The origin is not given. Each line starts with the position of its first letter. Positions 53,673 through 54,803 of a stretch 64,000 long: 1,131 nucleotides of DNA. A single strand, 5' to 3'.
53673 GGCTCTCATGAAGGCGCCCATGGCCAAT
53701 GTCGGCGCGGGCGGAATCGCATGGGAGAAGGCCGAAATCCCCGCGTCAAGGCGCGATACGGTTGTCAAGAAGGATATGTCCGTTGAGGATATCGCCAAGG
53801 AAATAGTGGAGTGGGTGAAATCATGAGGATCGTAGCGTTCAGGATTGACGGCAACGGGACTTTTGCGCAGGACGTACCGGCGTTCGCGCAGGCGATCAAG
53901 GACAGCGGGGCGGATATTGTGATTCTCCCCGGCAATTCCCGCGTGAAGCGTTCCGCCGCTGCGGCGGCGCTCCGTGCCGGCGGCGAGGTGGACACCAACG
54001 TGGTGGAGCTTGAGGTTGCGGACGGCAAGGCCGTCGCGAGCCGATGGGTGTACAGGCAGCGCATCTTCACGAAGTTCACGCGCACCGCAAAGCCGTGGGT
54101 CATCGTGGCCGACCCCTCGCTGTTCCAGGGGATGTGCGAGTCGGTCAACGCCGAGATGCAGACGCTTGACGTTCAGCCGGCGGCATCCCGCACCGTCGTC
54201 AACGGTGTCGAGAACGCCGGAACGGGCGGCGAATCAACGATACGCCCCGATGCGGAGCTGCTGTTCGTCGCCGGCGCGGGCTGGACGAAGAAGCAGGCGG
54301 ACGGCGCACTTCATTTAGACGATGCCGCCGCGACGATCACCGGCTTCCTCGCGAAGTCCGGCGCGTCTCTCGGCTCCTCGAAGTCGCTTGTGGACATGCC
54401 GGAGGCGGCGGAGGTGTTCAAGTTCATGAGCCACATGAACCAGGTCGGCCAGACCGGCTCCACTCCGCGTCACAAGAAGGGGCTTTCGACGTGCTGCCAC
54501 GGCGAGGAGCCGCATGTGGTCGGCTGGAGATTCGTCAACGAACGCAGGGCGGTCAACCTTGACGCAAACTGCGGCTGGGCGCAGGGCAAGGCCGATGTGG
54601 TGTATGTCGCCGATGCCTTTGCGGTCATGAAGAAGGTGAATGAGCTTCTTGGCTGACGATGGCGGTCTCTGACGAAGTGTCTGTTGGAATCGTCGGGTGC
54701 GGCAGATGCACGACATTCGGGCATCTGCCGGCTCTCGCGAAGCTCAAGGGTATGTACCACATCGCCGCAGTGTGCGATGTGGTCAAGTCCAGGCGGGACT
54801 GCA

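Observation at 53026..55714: Divergent EtfB/EtfA-like pair coupled to a Gfo/Idh/MocA oxidoreductase inside a glycan-processing cluster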

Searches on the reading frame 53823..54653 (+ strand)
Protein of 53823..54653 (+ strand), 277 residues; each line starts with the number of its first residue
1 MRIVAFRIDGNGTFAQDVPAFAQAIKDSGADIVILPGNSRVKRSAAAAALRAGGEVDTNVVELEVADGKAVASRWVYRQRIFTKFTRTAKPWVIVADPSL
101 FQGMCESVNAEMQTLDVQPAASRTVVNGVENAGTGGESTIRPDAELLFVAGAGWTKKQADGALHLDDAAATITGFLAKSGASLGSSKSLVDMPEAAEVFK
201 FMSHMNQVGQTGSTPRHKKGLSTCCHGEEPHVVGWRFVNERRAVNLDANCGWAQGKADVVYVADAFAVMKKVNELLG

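Call 6: search_protein_families(library=pfam, proteins=[window:53823-54653:+], max_evalue=1)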
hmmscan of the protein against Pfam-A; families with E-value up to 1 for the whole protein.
window:53823-54653:+ (277 aa): 2 families
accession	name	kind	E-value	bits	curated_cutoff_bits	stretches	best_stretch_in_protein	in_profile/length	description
PF01012.27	ETF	-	7.9e-10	39.3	26.7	1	18-116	78-177/181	Electron transfer flavoprotein domain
PF00766.25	ETF_alpha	-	0.00044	20.6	27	1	170-234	22-79/81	Electron transfer flavoprotein FAD-binding domain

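Call 7: search_protein_families(library=ncbifam, proteins=[window:53823-54653:+], max_evalue=1)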
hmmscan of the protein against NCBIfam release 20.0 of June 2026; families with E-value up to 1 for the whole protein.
window:53823-54653:+ (277 aa): 2 families
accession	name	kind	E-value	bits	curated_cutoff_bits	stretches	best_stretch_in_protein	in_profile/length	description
NF002889.0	PRK03363.1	equivalog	8.4e-05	22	549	1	20-270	70-305/313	electron transfer flavoprotein subunit alpha/FixB family protein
NF007320.0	PRK09812.1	equivalog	0.02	15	129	1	204-272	47-114/116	type II toxin-antitoxin system ChpB family toxin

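Call 11: find_homologous_proteins(query=window:53823-54653:+)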
Query window:53823-54653:+ (277 aa): 8000 proteins with E <= 0.001 among 8000 candidates; the best 120 are listed.
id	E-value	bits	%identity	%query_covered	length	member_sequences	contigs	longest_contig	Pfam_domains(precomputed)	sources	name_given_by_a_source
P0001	4.2e-176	602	97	100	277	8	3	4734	PF01012.28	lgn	-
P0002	3.0e-163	560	91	100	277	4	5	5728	PF01012.28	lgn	-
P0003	1.9e-151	521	84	100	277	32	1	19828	PF01012.28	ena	-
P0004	3.8e-151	520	83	100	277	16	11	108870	PF01012.28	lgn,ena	-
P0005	9.8e-151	519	83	100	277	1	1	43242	PF01012.28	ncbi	-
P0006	1.3e-150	518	84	100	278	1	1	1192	PF01012.28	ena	-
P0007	1.4e-150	518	83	100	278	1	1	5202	PF01012.28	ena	-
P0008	2.2e-150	518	83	100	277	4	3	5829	PF01012.28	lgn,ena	-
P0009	2.2e-150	518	83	100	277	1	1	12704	PF01012.28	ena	-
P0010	4.5e-150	517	83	100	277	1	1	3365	PF01012.28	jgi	-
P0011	5.0e-150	516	82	100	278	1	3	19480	PF01012.28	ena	-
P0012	5.2e-150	516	83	100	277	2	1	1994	PF01012.28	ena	-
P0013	8.5e-150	516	83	100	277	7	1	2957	PF01012.28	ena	-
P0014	3.8e-149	514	82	100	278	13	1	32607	PF01012.28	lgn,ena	-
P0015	6.6e-149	513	83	100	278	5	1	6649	PF01012.28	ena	-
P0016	2.8e-148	511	83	100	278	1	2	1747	PF01012.28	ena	-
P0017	9.9e-148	509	82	100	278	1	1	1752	PF01012.28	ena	-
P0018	1.3e-147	508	83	100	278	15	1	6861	PF01012.28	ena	-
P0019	1.8e-147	508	82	100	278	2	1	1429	PF01012.28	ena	-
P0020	2.2e-147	508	83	100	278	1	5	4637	PF01012.28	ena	-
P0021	2.7e-147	507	82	100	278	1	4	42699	PF01012.28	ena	-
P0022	5.8e-147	506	81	100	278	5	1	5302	PF01012.28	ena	-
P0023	1.3e-146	505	82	100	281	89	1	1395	PF01012.28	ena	-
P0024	1.4e-146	505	82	100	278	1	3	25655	PF01012.28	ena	-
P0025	2.0e-146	505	81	100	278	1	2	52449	PF01012.28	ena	-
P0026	2.4e-146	504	82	100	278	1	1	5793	PF01012.28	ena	-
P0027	3.4e-146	504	81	100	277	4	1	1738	PF01012.28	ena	-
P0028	4.6e-146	503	81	100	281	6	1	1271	PF01012.28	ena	-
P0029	5.2e-146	503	81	100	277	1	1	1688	PF01012.28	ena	-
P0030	5.9e-146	503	82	100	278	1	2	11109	PF01012.28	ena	-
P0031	6.3e-146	503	79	100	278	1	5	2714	PF01012.28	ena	-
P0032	9.7e-146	502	79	100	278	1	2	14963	PF01012.28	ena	-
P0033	1.9e-145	501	81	100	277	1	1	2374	PF01012.28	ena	-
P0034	4.2e-145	500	82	100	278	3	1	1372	PF01012.28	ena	-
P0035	4.4e-145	500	81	100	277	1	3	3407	PF01012.28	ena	-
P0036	5.3e-145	500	81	100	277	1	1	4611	PF01012.28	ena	-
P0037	6.8e-145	500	79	100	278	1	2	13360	PF01012.28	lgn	-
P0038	9.2e-145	499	82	100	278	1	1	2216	PF01012.28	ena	-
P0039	1.1e-144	499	81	100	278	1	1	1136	PF01012.28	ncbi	-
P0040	1.1e-144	499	81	100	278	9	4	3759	PF01012.28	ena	-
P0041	1.2e-144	499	82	100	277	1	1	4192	PF01012.28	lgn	-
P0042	1.6e-144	498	78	100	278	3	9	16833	PF01012.28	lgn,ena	-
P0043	2.1e-144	498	82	100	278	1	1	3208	PF01012.28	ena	-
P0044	2.3e-144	498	81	100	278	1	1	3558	PF01012.28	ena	-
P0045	3.2e-144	497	81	100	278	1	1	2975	PF01012.28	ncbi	-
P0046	3.4e-144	497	80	100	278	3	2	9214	PF01012.28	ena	-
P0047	3.6e-144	497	79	100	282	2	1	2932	PF01012.28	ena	-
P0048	4.3e-144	497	80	100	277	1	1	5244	PF01012.28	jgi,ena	-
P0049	9.8e-144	496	78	100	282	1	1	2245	PF01012.28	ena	-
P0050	1.4e-143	495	80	100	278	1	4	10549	PF01012.28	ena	-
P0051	3.5e-143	494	80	100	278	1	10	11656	PF01012.28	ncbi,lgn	-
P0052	3.8e-143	494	81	100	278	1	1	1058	PF01012.28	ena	-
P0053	4.1e-143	494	78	100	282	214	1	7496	PF01012.28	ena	-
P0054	4.3e-143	494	79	100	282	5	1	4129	PF01012.28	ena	-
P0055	7.3e-143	493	79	100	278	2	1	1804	PF01012.28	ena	-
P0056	1.6e-142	492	80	100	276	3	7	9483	PF01012.28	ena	-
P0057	1.7e-142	492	80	100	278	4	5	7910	PF01012.28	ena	-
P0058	3.2e-142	491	78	100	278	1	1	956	PF01012.28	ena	-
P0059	4.5e-142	490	77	100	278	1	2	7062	PF01012.28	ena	-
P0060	6.4e-142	490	79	100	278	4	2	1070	PF01012.28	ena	-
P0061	6.7e-142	490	78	100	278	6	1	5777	PF01012.28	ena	-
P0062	1.0e-141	489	79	100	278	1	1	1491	PF01012.28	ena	-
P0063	1.6e-141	488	77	100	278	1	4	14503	PF01012.28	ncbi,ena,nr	ncbi:MAG: FAD-binding protein [Kiritimatiellae bacterium]|nr:FAD-binding protein [Kiritimatiellia ba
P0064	2.8e-141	488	79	100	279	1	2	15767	PF01012.28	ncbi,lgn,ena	-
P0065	5.1e-141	487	79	100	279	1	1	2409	PF01012.28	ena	-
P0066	6.2e-141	487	79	100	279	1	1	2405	PF01012.28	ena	-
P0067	1.0e-140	486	77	100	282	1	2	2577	PF01012.28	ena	-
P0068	1.6e-140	485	77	100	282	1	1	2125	PF01012.28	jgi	jgi:electron transfer flavoprotein alpha subunit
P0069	2.1e-140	485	77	100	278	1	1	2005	PF01012.28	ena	-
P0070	5.5e-140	483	78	100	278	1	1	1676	PF01012.28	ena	-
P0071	8.4e-140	483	76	100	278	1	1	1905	PF01012.28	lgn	-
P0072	8.7e-140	483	76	100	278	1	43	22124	PF01012.28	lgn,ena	-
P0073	9.1e-140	483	76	100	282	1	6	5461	PF01012.28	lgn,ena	-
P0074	9.3e-140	483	77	100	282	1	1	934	PF01012.28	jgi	jgi:electron transfer flavoprotein alpha subunit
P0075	1.2e-139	482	80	100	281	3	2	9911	PF01012.28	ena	-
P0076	3.6e-139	481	76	100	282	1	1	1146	PF01012.28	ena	-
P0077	1.3e-138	479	75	100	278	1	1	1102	PF01012.28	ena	-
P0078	1.3e-138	479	75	100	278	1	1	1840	PF01012.28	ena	-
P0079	1.4e-138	479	76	100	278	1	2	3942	PF01012.28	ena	-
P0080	1.4e-138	479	76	100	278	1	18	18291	PF01012.28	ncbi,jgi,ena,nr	ncbi:MAG: electron transfer flavoprotein subunit alpha [Lentisphaerae bacterium]|nr:electron transfe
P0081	1.6e-138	479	76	100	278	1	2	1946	PF01012.28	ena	-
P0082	6.4e-138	477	77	100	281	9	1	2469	PF01012.28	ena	-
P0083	8.9e-138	476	75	100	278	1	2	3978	PF01012.28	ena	-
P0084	1.4e-137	476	75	100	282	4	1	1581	PF01012.28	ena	-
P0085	7.6e-137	473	74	100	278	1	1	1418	PF01012.28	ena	-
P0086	7.7e-137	473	77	100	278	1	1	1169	PF01012.28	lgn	-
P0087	7.8e-137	473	75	100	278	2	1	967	PF01012.28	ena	-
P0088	1.6e-136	472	77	100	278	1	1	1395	PF01012.28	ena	-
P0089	2.2e-136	472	77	100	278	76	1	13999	PF01012.28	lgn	-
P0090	7.9e-136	470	77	100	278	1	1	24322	PF01012.28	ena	-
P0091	1.3e-135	469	75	100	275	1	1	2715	PF01012.28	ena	-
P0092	2.0e-135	469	77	100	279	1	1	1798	PF01012.28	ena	-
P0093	2.0e-135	469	76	100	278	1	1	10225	PF01012.28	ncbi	-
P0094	7.9e-135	467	75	100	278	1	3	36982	PF01012.28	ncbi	-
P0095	9.9e-135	466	76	100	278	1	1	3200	PF01012.28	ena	-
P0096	1.3e-134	466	75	100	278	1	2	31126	PF01012.28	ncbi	-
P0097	1.7e-134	466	76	100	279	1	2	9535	PF01012.28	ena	-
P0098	1.9e-134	465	75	100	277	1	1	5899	PF01012.28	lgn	-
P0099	2.1e-134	465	75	100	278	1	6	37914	PF01012.28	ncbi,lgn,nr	ncbi:MAG: electron transfer flavoprotein subunit alpha [bacterium]|nr:electron transfer flavoprotein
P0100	2.1e-134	465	76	100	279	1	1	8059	PF01012.28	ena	-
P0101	2.2e-134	465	76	100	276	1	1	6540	PF01012.28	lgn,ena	-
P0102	2.2e-134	465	81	91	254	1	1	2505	PF01012.28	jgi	jgi:electron transfer flavoprotein alpha subunit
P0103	2.9e-134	465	76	100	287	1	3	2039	PF01012.28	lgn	-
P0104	5.9e-134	464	75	100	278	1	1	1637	PF01012.28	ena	-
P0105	7.1e-134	463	75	100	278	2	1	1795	PF01012.28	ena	-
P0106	7.6e-134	463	74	100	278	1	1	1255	PF01012.28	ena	-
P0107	8.5e-134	463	75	100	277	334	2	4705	PF01012.28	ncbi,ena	-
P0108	1.0e-133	463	75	100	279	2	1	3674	PF01012.28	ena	-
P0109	1.3e-133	463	75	99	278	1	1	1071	PF01012.28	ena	-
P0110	1.4e-133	463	75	100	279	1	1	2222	PF01012.28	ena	-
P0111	1.8e-133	462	75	100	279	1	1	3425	PF01012.28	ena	-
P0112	2.1e-133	462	75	100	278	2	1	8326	PF01012.28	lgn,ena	-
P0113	2.2e-133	462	77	100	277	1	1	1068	PF01012.28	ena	-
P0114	2.4e-133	462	75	100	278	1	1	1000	PF01012.28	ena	-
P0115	2.6e-133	462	75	100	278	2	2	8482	PF01012.28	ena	-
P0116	4.9e-133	461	76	100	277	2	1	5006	PF01012.28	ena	-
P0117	6.4e-133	460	74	100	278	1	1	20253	PF01012.28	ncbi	-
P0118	7.9e-133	460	74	100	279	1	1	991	PF01012.28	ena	-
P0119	9.1e-133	460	74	100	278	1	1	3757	PF01012.28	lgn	-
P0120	1.7e-132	459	75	100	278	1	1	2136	PF01012.28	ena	-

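Call 12: find_encoding_contigs(protein=P0004, flank=8000, max_places=3)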
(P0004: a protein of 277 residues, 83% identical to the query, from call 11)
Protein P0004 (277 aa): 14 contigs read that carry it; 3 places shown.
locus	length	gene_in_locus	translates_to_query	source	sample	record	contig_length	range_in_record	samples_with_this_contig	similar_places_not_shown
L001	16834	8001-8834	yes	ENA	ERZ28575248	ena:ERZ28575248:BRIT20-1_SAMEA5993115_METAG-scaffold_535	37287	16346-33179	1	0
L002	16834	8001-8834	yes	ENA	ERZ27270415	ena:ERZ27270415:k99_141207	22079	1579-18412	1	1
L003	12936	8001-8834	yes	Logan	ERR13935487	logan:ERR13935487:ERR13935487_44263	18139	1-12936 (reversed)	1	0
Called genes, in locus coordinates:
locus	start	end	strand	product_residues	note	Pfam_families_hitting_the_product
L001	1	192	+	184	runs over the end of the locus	PF04138:GtrA_DPMS_TM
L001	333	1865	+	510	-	PF00291:PALP, PF00585:Thr_dehydrat_C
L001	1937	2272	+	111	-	-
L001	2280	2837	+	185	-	PF02518:HATPase_c, PF13589:HATPase_c_3 (weak)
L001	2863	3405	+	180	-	-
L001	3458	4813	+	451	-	PF00365:PFK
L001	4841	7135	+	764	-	PF12419:DUF3670, PF00176:SNF2-rel_dom, PF00271:Helicase_C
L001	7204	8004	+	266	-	PF01012:ETF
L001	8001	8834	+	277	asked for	PF01012:ETF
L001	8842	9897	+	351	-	PF01408:GFO_IDH_MocA, PF22725:GFO_IDH_MocA_C3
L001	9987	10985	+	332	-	PF01368:DHH, PF02272:DHHA1 (weak)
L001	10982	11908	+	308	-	PF06258:Mito_fiss_Elm1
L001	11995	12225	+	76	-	-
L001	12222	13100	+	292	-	PF07804:HipA_C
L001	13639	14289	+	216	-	-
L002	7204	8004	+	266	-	PF01012:ETF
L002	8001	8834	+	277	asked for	PF01012:ETF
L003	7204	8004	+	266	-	PF01012:ETF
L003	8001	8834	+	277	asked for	PF01012:ETF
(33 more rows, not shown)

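Call 13: find_encoding_contigs(protein=P0099, flank=8000, max_places=3)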
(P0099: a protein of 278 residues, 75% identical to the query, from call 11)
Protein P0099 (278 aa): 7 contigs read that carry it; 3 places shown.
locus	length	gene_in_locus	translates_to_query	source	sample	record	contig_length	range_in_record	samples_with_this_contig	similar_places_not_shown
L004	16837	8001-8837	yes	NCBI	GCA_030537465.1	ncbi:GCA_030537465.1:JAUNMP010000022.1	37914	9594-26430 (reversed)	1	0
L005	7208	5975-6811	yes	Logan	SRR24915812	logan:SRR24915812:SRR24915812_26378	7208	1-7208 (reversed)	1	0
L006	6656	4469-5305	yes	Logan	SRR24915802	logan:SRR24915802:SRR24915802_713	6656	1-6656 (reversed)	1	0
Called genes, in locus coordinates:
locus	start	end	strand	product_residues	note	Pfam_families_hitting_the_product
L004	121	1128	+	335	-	-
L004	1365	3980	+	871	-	PF00521:DNA_topoisoIV, PF03989:DNA_gyraseA_C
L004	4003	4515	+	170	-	PF13618:Gluconate_2-dh3 (faint)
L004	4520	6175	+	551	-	PF00732:GMC_oxred_N, PF05199:GMC_oxred_C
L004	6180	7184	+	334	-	PF13435:Cytochrome_C554 (faint), PF14537:Cytochrom_c3_2 (faint), PF14522:Cytochrome_C7 (weak)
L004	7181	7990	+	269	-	PF01012:ETF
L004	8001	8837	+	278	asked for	PF01012:ETF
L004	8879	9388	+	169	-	PF04138:GtrA_DPMS_TM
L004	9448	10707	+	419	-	PF01263:Aldose_epim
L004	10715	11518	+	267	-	PF01012:ETF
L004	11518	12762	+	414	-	PF00037:Fer4 (faint), PF12837:Fer4_6 (faint), PF12838:Fer4_7, PF13187:Fer4_9 (weak), PF13237:Fer4_10 (weak), PF14697:Fer4_21 (weak), PF01012:ETF, PF00766:ETF_alpha, +1 more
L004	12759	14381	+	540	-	PF00890:FAD_binding_2 (faint), PF01266:DAO (weak), PF01494:FAD_binding_3 (weak), PF07992:Pyr_redox_2 (weak), PF13450:NAD_binding_8 (weak), PF21162:ETFQO_UQ-bd, PF05187:Fer4_ETF_QO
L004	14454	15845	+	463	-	PF01408:GFO_IDH_MocA, PF22725:GFO_IDH_MocA_C3, PF02894:GFO_IDH_MocA_C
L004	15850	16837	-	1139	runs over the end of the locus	PF18582:HZS_alpha, PF03781:FGE-sulfatase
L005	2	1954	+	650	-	?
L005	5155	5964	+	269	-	PF01012:ETF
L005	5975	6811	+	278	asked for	PF01012:ETF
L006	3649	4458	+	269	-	PF01012:ETF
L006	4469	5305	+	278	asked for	PF01012:ETF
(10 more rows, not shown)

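Call 14: search_solved_structures(query=window:53823-54653:+, max_evalue=1, show_alignments=3)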
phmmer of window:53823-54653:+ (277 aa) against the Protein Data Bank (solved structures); distinct sequences matched with E-value up to 1: 0.

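Call 26: search_protein_representatives(protein=window:53823-54653:+)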
Query: 277 residues. Proteins with E-value up to 0.001 (for the whole library): 295; up to 1e-10: 173; up to 1e-30: 62. The best 150 are listed.
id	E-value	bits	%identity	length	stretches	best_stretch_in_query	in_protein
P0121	2.9e-85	302.4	59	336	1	14-268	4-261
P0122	4.4e-83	295.3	87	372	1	126-276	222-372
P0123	3.4e-82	292.4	56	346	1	13-276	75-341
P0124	2.6e-76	273.1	58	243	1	47-276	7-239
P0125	6.3e-68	245.6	62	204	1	86-276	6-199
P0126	1.3e-66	241.3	67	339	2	136-276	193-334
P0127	2.3e-66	240.5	71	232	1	119-277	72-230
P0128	7.8e-66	238.7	71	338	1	120-276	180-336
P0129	3.6e-65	236.6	68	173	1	1-160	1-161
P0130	7.0e-64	232.3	60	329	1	82-270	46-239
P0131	7.2e-63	229.0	65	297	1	111-276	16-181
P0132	3.8e-61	223.4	51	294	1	34-253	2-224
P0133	7.8e-61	222.4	53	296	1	17-234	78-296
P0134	1.5e-60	221.4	87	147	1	162-276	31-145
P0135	7.2e-60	219.2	49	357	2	138-276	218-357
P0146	7.6e-46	173.2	41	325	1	40-270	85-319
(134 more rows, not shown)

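Call 29: search_solved_structures(query=A1, max_evalue=1, show_alignments=3)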
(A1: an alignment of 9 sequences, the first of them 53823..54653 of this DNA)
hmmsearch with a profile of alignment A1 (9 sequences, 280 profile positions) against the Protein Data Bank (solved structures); distinct sequences matched with E-value up to 1: 22.
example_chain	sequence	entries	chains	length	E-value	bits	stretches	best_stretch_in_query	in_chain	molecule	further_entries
3clu_D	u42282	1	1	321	1.3e-08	37.7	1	19-275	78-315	Electron transfer flavoprotein subunit alpha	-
1o94_D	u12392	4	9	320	2.5e-08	36.8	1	19-275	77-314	ELECTRON TRANSFER FLAVOPROTEIN ALPHA-SUBUNIT | ELECTRON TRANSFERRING FLAVOPROTEIN ALPHA-SUBUNIT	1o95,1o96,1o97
3clt_D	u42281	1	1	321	2.6e-08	36.8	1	19-275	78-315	Electron transfer flavoprotein subunit alpha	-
3clr_D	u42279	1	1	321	2.9e-08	36.6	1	19-275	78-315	Electron transfer flavoprotein subunit alpha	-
3cls_D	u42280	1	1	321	3e-08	36.5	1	19-275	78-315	Electron transfer flavoprotein subunit alpha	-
5ol2_A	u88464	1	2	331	2.2e-07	33.7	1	18-275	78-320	Electron transfer flavoprotein large subunit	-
6fah_A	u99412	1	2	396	5.2e-07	32.5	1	22-278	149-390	Caffeyl-CoA reductase-Etf complex subunit CarE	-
1efv_A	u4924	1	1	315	5e-05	26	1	169-279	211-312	ELECTRON TRANSFER FLAVOPROTEIN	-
1t9g_R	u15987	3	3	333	5.6e-05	25.8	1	169-279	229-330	Electron transfer flavoprotein alpha-subunit, mitochondrial | Electron transfer flavoprotein alpha-subunit, mitochondrial precursor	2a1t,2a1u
7koe_B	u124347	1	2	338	7.3e-05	25.4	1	202-277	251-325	Electron transfer flavoprotein, alpha subunit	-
4v7e_CY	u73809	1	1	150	0.0061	19.1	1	38-147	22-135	60S ribosomal protein L24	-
4v3p_LY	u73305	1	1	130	0.016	17.7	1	38-136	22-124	60S ribosomal protein L26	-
1efp_A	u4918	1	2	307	0.019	17.5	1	168-275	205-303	PROTEIN (ELECTRON TRANSFER FLAVOPROTEIN)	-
8ip8_PA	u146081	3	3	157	0.031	16.8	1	38-138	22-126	60S ribosomal protein uL24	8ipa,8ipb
8jiv_CY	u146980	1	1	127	0.039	16.5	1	38-107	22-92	KOW domain-containing protein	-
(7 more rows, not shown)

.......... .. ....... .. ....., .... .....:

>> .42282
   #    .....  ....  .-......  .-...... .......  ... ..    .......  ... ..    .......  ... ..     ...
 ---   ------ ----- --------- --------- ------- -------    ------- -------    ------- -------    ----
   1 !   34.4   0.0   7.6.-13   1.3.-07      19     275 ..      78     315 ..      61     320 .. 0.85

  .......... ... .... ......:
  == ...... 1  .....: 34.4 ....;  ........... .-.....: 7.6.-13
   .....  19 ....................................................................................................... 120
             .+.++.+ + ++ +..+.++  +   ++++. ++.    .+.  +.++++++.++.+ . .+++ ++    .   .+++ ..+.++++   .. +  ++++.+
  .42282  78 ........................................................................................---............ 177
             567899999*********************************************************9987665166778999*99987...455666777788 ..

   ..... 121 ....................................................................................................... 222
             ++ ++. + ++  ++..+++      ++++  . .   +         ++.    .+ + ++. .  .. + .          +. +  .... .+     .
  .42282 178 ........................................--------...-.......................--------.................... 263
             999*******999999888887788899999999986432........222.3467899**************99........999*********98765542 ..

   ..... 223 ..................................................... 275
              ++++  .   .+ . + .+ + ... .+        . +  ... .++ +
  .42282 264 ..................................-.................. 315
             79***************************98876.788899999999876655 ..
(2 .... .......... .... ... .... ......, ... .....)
